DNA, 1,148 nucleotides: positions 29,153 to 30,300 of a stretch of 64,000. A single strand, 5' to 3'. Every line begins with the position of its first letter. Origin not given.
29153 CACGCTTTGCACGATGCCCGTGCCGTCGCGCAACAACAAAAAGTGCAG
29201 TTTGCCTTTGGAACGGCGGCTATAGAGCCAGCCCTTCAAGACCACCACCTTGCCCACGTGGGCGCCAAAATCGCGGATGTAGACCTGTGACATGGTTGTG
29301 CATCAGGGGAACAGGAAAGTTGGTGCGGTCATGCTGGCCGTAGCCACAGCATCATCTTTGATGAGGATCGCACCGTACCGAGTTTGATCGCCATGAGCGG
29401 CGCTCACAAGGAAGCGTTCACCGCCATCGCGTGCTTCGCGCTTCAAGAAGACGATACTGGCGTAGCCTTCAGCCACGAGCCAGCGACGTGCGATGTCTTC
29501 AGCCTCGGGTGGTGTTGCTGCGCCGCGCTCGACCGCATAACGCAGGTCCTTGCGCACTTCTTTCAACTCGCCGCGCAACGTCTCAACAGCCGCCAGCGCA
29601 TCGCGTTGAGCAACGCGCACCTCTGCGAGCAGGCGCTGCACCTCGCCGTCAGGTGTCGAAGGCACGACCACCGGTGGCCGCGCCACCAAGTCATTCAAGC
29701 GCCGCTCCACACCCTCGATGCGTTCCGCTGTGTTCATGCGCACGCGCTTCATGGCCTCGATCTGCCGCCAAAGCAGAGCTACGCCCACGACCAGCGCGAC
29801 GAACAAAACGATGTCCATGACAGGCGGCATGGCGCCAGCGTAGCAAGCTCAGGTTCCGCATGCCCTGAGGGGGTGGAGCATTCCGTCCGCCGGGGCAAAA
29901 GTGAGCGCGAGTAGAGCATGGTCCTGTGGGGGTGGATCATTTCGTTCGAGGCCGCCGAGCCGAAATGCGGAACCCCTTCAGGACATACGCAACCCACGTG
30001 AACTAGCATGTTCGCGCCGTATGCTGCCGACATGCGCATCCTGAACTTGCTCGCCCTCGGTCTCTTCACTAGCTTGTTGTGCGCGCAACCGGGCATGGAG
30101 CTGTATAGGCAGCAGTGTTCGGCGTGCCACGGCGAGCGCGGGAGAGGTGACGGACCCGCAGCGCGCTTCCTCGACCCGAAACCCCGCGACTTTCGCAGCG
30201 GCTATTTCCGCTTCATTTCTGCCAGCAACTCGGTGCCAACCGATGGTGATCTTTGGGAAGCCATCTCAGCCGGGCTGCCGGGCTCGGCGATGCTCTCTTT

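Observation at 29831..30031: Repeat-structured divergent promoter: two ~28-bp G-rich direct repeats bracketed by a 10-bp inverted repeat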

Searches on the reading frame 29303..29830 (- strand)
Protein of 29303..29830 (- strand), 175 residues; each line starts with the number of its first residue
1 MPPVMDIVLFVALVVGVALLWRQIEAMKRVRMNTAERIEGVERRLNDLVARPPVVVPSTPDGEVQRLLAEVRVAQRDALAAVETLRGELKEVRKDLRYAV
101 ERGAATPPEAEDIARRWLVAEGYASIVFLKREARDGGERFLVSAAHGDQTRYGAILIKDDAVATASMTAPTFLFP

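Call 13: search_protein_families(library=pfam, proteins=[window:29303-29830:-], max_evalue=0.01)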
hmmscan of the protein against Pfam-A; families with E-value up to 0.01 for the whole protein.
window:29303-29830:- (175 aa): 0 families

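Call 25: find_encoding_contigs(protein=window:29303-29830:-, flank=3000, max_places=6)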
Protein window:29303-29830:- (175 aa): no gene with exactly this product is on record in the collection.

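Call 26: find_encoding_contigs(protein=window:29303-29818:-, flank=3000, max_places=6)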
Protein window:29303-29818:- (171 aa): 2 contigs read that carry it; 2 places shown.
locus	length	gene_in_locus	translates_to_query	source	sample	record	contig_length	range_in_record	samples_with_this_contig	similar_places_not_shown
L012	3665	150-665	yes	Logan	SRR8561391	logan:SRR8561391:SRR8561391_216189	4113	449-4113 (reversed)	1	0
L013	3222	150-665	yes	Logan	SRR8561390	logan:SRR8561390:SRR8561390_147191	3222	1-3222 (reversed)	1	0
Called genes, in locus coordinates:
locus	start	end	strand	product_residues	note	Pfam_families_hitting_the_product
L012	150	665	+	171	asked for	-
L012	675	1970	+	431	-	PF01336:tRNA_anti-codon, PF00152:tRNA-synt_2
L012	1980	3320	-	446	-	PF00158:Sigma54_activat (faint), PF07724:AAA_2, PF00004:AAA (weak), PF07728:AAA_5, PF10431:ClpB_D2-small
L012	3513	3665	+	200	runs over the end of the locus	?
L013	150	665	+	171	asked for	-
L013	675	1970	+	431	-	PF01336:tRNA_anti-codon, PF00152:tRNA-synt_2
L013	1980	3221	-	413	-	?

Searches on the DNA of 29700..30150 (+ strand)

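Call 5: search_rna_families(source=window, start=29700, end=30150, threshold=evalue, max_evalue=10, show_alignments=3)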
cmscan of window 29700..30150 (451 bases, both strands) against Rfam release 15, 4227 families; matches with E-value up to 10: 1.
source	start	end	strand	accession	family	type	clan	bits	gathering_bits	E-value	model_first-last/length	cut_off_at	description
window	29906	30004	+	RF02216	ZNFX1-AS1_2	Gene; lncRNA;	-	12.4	45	1.4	1-93/93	no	ZNFX1 antisense RNA 1 conserved region 2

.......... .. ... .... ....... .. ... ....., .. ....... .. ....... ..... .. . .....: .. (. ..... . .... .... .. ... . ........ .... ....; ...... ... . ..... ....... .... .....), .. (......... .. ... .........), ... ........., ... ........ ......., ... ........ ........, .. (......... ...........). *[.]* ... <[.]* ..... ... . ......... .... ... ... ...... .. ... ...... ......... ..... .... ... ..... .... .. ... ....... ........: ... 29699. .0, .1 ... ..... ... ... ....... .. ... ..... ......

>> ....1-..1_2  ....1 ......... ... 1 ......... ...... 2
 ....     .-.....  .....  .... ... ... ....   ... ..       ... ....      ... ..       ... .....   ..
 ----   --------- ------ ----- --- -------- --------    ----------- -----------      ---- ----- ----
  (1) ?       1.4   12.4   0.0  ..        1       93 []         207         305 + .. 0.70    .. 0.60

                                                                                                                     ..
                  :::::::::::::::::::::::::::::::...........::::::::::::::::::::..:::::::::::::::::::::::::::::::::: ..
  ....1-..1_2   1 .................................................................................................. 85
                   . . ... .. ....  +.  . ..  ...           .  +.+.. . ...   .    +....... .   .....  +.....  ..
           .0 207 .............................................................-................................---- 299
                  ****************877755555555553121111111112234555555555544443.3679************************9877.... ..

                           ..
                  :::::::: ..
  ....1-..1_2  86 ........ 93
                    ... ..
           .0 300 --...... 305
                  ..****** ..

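Call 69: search_dna_similar(query=window:29840-29990:+, collection=plasmids, mode=distant, max_evalue=0.01, max_rows=10)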
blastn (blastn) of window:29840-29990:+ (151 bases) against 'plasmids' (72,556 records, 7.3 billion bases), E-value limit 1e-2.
No match.

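Call 70: search_dna_similar(query=window:29840-29990:+, collection=phages, mode=distant, max_evalue=0.01, max_rows=10)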
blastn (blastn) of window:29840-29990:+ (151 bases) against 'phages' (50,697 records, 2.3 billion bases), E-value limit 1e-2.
No match.
